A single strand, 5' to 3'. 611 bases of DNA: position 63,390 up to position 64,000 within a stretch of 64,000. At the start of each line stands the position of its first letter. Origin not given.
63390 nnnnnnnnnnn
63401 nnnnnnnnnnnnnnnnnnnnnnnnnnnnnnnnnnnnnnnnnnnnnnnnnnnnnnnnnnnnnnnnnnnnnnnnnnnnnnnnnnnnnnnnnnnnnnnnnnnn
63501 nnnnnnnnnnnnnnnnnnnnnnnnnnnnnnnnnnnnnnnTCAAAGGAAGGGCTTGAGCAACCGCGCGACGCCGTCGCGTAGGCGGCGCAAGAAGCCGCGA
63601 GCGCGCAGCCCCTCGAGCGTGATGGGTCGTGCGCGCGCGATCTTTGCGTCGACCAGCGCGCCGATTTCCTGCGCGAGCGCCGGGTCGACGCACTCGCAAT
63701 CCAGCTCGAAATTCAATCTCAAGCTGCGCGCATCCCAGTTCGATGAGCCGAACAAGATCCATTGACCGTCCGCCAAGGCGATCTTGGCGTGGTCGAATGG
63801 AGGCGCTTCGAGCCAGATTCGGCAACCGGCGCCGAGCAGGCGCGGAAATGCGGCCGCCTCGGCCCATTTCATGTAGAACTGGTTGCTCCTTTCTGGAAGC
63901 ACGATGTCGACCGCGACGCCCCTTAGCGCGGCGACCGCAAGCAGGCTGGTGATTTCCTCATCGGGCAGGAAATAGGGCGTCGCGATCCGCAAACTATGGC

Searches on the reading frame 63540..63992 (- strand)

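Call 68: search_protein_families(library=pfam, proteins=[window:63540-63992:-], max_evalue=0.01)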
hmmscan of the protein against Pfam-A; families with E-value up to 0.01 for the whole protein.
window:63540-63992:- (150 aa): 1 family
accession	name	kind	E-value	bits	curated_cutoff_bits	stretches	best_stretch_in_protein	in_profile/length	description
PF13091.12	PLDc_2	-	6.7e-25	87.9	27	1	2-111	13-125/132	PLD-like domain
